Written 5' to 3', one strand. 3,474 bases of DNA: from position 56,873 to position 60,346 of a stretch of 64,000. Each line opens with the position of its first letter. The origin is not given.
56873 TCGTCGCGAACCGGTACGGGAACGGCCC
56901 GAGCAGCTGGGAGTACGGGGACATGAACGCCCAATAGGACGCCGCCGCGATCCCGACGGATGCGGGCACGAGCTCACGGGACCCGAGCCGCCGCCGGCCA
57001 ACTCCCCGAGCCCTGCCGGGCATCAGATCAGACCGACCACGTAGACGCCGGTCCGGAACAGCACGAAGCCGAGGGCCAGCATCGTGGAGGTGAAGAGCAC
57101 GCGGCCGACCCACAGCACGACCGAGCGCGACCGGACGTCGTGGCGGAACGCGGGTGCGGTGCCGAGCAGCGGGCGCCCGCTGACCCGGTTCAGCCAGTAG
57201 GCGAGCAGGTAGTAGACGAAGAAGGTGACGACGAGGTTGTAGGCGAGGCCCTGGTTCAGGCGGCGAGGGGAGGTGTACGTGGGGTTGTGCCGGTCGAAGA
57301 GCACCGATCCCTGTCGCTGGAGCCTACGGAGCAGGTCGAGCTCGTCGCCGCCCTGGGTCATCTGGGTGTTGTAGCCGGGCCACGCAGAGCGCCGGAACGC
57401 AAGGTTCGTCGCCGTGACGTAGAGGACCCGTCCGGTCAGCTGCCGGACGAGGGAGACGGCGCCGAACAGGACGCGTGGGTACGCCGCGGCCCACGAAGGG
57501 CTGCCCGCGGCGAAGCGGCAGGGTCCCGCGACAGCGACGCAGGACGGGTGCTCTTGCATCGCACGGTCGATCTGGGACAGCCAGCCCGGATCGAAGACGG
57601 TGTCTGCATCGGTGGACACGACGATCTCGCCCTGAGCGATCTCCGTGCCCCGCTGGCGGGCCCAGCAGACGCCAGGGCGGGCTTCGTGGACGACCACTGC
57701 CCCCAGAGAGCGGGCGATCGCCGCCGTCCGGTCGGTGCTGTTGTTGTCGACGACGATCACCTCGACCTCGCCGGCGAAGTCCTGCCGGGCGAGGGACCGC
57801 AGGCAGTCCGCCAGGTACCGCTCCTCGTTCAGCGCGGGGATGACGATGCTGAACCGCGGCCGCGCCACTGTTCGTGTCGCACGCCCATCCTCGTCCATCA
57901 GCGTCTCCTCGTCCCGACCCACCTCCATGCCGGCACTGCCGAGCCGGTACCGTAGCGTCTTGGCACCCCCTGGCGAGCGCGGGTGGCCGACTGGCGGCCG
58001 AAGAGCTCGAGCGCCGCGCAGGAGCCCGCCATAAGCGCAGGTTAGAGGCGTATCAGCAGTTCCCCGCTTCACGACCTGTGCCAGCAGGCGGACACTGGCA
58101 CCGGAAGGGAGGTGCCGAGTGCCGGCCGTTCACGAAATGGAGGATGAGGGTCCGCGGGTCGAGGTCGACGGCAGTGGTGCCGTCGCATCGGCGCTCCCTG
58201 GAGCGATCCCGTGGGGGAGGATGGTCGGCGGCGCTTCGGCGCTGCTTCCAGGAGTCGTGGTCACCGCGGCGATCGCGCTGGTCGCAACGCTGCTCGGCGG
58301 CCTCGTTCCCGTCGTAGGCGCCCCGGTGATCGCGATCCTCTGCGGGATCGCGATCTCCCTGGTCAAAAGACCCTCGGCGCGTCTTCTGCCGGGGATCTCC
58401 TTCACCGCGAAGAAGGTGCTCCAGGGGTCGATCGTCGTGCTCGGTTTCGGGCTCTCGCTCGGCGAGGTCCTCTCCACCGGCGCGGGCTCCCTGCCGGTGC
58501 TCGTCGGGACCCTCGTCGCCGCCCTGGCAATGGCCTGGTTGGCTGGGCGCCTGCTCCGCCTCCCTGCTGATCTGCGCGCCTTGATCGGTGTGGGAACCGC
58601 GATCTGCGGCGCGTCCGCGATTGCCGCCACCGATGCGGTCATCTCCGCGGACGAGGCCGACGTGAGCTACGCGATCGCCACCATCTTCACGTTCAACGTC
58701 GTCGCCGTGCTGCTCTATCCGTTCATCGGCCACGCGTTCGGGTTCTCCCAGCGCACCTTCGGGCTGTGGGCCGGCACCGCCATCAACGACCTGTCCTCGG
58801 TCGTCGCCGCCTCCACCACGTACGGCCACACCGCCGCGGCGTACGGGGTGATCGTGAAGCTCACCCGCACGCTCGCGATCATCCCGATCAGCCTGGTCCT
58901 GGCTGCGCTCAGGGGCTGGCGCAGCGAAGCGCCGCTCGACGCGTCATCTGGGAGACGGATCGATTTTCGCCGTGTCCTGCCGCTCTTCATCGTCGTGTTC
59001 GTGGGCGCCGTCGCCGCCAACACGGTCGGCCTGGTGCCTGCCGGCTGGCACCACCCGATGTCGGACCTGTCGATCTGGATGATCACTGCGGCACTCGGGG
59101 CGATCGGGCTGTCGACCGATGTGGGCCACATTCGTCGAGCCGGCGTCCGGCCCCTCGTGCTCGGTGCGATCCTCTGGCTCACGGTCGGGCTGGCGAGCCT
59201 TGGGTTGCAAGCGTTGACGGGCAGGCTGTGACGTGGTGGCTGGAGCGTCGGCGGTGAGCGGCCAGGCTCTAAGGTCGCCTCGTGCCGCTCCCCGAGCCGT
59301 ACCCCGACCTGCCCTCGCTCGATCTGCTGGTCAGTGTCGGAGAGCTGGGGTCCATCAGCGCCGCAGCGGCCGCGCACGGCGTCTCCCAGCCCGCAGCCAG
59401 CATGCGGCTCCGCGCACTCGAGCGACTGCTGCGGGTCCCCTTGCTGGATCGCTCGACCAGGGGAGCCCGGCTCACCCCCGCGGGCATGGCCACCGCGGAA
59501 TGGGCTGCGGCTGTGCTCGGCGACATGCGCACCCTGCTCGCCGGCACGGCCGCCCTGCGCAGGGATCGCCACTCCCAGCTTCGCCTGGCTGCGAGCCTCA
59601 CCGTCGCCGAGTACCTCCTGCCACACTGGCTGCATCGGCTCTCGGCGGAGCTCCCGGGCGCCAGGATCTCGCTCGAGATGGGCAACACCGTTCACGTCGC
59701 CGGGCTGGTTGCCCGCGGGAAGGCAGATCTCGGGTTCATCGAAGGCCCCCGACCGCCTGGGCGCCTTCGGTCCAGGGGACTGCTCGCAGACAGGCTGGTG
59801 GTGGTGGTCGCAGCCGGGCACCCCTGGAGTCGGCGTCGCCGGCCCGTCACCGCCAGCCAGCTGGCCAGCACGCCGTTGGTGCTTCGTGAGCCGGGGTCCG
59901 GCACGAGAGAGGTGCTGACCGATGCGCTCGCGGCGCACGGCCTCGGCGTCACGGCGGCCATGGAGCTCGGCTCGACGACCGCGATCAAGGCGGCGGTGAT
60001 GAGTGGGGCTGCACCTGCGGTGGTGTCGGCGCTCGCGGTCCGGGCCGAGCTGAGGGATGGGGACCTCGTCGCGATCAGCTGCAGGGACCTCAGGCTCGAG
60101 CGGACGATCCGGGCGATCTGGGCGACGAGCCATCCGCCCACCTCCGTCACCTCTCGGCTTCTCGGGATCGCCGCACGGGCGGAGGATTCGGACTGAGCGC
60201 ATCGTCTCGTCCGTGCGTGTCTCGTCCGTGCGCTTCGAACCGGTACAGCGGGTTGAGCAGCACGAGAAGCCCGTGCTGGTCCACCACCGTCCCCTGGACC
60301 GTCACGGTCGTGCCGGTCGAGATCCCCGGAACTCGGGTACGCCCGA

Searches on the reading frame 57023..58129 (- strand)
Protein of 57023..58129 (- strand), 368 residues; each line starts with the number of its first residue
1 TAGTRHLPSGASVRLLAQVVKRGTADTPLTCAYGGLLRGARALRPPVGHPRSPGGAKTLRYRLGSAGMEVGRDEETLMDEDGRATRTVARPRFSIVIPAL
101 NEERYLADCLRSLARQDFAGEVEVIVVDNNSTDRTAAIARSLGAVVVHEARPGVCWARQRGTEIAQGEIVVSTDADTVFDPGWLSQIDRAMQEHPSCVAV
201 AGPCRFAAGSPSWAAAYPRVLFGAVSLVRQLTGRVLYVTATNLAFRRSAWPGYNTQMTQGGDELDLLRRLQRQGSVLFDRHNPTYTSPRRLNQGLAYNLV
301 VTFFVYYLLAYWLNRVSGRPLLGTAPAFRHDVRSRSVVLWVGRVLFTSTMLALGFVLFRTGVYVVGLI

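Call 73: search_protein_families(library=pfam, proteins=[window:57023-58129:-], max_evalue=0.00001)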
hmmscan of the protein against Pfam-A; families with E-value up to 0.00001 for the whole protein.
window:57023-58129:- (368 aa): 2 families
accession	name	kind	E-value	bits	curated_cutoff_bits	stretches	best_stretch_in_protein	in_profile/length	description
PF00535.33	Glycos_transf_2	-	1.6e-28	100.2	23.3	1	94-249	1-163/168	Glycosyl transferase family 2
PF13641.12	Glyco_tranf_2_3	-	6.9e-16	59.4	27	1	91-274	1-198/230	Glycosyltransferase like family 2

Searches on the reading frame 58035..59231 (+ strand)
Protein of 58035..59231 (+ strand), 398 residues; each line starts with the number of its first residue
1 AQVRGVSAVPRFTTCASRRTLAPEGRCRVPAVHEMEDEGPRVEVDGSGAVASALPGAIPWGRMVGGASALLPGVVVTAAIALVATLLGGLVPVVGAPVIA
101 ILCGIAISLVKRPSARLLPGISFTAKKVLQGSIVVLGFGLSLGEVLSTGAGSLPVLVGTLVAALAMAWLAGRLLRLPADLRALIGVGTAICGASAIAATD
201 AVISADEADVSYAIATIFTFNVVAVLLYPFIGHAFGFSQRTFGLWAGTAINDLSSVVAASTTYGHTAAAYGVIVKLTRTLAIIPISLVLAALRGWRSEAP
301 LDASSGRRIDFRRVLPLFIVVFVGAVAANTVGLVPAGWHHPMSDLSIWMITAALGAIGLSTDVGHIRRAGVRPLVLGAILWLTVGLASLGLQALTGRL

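Call 73: search_protein_families(library=pfam, proteins=[window:58035-59231:+], max_evalue=0.00001)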
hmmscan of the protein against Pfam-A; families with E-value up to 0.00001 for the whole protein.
window:58035-59231:+ (398 aa): 1 family
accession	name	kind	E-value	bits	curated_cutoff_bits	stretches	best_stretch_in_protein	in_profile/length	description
PF03601.19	Cons_hypoth698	-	2.4e-70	237.3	24.5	1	72-376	1-303/304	Conserved hypothetical protein 698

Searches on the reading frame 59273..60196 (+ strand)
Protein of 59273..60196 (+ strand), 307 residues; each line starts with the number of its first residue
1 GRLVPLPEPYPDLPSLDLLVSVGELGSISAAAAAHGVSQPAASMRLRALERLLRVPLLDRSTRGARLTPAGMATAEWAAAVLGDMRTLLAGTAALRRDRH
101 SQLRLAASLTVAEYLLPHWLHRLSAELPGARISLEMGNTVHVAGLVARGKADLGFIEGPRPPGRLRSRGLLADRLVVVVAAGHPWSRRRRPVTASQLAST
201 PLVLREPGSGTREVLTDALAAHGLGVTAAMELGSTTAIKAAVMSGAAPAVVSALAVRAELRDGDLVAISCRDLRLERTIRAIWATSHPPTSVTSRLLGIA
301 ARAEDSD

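Call 73: search_protein_families(library=pfam, proteins=[window:59273-60196:+], max_evalue=0.00001)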
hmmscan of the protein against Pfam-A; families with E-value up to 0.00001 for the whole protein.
window:59273-60196:+ (307 aa): 3 families
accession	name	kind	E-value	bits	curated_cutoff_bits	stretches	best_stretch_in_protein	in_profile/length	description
PF03466.25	LysR_substrate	-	1.2e-45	156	28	1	99-300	4-204/209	LysR substrate binding domain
PF00126.33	HTH_1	-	1.2e-18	67.2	26.6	1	16-71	4-59/60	Bacterial regulatory helix-turn-helix protein, lysR family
PF12727.12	PBP_like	-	4.7e-06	26.3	27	0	194-266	86-164/193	PBP superfamily domain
